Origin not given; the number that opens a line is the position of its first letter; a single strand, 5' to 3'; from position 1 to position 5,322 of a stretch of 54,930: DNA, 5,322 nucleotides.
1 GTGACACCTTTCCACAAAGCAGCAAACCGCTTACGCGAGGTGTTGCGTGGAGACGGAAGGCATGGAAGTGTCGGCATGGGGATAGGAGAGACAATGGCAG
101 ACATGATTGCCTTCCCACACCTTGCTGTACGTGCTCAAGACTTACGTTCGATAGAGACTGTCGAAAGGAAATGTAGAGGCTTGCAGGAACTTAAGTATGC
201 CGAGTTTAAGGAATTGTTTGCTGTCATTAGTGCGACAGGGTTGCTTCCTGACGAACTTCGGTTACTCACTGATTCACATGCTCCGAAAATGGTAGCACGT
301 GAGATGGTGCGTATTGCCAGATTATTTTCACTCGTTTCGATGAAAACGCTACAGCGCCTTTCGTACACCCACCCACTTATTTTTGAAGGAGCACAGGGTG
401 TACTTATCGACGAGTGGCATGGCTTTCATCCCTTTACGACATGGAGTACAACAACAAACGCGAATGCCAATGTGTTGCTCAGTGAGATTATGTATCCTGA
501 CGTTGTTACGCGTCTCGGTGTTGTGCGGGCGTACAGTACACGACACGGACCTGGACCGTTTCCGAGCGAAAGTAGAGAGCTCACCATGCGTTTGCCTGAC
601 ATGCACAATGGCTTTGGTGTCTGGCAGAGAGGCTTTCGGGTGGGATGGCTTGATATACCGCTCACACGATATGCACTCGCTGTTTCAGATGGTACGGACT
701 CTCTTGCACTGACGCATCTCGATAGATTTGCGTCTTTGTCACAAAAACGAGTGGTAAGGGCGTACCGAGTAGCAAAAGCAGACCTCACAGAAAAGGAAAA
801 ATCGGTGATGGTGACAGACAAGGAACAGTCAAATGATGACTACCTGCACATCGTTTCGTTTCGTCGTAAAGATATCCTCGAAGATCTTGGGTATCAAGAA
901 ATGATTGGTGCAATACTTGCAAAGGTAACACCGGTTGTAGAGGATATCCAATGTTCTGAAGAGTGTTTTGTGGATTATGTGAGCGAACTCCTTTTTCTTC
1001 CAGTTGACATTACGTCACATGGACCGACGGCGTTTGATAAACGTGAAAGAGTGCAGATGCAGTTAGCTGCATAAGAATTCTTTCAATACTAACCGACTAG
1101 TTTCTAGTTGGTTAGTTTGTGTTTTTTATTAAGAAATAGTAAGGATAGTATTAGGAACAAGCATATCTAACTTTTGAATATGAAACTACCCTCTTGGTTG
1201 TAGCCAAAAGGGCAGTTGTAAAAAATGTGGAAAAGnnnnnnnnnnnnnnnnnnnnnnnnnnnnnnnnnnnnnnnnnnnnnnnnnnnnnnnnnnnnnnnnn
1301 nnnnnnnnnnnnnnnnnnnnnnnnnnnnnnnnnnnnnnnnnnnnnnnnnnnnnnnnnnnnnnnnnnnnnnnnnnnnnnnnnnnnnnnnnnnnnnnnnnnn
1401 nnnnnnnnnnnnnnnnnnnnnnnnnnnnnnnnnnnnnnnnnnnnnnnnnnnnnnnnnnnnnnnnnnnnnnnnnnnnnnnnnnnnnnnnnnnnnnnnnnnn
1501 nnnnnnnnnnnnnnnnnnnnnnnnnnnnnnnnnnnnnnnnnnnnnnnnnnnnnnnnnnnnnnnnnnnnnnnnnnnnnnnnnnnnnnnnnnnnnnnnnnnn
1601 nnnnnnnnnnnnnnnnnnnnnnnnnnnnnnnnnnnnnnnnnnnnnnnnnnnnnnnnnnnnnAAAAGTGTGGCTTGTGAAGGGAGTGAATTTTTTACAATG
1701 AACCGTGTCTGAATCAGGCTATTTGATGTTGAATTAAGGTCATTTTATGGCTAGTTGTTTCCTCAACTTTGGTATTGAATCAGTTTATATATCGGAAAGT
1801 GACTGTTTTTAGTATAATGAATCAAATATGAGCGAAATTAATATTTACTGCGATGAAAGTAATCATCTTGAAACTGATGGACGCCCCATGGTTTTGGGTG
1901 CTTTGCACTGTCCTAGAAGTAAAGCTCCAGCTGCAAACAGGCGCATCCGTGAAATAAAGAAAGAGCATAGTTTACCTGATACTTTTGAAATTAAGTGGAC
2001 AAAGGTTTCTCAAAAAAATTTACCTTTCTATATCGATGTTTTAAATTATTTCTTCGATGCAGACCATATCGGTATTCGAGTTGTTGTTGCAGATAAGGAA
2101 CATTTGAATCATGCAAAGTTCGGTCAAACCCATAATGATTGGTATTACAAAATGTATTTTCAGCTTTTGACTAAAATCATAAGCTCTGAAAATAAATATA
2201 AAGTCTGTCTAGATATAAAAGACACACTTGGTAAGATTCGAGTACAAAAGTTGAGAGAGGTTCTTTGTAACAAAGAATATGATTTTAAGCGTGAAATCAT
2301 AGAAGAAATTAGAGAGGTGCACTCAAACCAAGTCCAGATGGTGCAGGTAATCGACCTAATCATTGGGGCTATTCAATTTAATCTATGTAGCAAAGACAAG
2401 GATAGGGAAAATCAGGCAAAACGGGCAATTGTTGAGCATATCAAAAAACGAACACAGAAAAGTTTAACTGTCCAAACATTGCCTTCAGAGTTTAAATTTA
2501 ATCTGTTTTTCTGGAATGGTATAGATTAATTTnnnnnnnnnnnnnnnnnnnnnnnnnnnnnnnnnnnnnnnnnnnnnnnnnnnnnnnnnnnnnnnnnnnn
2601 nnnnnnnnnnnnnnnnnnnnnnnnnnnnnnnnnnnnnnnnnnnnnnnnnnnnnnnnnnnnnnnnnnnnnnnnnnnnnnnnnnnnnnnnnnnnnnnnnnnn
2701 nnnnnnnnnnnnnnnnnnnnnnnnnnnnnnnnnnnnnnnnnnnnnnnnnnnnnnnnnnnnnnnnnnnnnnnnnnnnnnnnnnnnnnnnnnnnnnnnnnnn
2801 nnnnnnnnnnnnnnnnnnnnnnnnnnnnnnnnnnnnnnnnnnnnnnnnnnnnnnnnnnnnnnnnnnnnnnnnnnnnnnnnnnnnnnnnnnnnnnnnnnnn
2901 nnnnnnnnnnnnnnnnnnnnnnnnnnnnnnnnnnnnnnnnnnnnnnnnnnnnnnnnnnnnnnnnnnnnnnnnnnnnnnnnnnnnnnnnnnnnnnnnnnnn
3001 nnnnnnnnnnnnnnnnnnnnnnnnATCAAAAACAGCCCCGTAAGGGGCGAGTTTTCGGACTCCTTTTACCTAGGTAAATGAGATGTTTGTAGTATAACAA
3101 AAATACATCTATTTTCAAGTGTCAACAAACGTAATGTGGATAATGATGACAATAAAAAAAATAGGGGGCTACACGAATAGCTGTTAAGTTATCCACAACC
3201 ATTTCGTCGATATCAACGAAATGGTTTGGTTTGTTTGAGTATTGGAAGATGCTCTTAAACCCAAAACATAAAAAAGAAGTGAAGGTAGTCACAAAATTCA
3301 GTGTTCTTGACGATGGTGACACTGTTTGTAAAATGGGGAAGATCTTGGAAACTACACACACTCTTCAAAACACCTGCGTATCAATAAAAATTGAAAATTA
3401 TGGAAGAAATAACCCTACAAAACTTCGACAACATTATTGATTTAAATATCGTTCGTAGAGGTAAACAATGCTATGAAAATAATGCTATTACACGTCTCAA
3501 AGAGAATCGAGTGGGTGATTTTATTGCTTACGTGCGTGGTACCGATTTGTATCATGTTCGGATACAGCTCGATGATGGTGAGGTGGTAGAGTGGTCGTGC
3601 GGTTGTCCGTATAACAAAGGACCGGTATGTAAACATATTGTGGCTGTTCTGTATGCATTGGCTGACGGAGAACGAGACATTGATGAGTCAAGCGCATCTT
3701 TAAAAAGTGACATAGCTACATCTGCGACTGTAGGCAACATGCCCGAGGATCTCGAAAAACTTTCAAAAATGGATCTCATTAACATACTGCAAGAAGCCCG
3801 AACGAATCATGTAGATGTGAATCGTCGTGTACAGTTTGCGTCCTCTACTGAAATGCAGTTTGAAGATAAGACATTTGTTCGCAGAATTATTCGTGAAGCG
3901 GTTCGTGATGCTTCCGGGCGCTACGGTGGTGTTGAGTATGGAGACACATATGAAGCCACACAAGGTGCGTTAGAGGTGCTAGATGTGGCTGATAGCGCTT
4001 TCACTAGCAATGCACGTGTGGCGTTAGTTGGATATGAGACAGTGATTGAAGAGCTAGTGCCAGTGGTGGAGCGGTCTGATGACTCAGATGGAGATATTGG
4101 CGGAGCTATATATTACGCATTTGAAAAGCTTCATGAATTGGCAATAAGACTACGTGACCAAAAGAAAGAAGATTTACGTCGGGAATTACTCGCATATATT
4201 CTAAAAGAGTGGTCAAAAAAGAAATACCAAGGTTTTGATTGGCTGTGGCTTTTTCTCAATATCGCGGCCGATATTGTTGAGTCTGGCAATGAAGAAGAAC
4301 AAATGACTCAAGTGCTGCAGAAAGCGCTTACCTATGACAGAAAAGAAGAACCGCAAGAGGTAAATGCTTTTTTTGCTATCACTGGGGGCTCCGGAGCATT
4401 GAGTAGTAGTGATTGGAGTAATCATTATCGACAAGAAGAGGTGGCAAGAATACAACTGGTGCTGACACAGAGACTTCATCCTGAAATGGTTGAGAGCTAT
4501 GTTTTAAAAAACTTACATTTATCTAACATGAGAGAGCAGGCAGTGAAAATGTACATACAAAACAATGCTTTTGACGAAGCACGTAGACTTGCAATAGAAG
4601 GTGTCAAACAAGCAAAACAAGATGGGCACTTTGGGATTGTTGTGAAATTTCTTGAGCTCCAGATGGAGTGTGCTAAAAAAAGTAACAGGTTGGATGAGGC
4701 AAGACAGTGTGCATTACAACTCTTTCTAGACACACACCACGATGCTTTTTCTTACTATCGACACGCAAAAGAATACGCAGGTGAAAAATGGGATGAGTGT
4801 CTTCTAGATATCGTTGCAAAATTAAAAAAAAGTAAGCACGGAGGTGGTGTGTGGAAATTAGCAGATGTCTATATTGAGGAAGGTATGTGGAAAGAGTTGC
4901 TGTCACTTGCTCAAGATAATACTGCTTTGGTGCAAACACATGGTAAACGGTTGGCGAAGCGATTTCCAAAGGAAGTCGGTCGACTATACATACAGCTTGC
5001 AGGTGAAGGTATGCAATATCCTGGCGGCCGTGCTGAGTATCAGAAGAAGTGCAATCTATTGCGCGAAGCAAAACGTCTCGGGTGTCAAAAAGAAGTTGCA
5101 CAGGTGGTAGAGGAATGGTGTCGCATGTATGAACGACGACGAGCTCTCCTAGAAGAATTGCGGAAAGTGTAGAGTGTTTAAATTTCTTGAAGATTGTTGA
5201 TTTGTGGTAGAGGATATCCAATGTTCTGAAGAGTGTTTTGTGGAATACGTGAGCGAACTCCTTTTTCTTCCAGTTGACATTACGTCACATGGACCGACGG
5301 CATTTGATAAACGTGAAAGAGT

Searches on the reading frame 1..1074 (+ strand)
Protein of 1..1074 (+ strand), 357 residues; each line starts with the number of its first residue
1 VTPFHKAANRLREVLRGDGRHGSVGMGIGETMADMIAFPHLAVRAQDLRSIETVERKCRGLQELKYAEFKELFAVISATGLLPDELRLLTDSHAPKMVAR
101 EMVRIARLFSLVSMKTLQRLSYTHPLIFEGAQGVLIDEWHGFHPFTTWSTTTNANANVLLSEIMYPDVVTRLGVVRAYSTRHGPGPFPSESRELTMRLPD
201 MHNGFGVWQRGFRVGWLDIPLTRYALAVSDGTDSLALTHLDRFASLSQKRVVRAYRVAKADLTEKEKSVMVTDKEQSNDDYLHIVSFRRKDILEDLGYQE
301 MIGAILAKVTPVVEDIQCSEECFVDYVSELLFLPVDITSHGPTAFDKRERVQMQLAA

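Call 29: search_protein_families(library=pfam, proteins=[window:1-1074:+], max_evalue=0.001)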
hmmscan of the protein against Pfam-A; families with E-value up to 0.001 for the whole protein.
window:1-1074:+ (357 aa): 1 family
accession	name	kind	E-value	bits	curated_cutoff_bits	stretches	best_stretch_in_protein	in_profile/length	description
PF00709.27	Adenylsucc_synt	-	2.3e-38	132.5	27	1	2-266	104-352/416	Adenylosuccinate synthetase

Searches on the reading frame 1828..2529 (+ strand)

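Call 29: search_protein_families(library=pfam, proteins=[window:1828-2529:+], max_evalue=0.001)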
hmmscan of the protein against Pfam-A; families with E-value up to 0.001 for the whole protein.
window:1828-2529:+ (233 aa): 1 family
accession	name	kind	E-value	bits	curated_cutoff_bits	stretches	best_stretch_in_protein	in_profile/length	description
PF12686.12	DUF3800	-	4.3e-11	44.2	21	1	5-184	1-148/149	Protein of unknown function (DUF3800)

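Call 68: search_protein_families(library=padloc, proteins=[window:1828-2526:+], max_evalue=0.001)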
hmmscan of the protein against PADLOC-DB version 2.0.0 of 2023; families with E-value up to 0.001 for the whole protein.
window:1828-2526:+ (233 aa): 2 families
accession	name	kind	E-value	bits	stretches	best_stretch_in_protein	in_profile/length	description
PDLC04353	PDC-M04A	-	1.8e-80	267.7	1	1-230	1-227/232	-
PDLC04354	PDC-M04A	-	2.8e-31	106.9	1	53-227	9-181/190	-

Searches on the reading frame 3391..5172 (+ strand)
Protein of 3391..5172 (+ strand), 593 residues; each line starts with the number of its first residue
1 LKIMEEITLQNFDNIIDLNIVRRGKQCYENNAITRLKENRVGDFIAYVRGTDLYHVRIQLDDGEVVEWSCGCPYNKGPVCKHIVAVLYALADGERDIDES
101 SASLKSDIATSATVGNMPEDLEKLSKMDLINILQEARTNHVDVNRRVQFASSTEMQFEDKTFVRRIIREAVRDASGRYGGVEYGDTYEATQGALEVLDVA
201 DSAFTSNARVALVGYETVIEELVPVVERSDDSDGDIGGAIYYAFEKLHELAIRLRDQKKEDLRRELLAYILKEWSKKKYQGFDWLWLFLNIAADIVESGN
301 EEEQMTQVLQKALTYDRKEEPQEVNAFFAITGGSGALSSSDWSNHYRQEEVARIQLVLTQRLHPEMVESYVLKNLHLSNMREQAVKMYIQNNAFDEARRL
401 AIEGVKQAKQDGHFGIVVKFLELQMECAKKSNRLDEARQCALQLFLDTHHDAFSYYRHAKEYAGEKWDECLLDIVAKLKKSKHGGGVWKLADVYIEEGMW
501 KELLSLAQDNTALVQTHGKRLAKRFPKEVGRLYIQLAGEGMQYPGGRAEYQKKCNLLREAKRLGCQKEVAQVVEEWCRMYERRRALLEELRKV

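Call 29: search_protein_families(library=pfam, proteins=[window:3391-5172:+], max_evalue=0.001)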
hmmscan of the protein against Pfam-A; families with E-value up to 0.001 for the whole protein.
window:3391-5172:+ (593 aa): 1 family
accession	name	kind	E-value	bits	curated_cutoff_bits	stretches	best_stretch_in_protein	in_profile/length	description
PF04434.22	SWIM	-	3.6e-07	30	19.6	1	54-90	1-37/38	SWIM zinc finger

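Call 67: search_protein_families(library=phrogs, proteins=[window:3391-5169:+], max_evalue=0.001)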
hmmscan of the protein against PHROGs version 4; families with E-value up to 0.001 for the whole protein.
window:3391-5169:+ (593 aa): 0 families

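Call 68: search_protein_families(library=padloc, proteins=[window:3391-5169:+], max_evalue=0.001)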
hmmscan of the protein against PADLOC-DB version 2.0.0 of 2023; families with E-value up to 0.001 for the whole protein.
window:3391-5169:+ (593 aa): 0 families
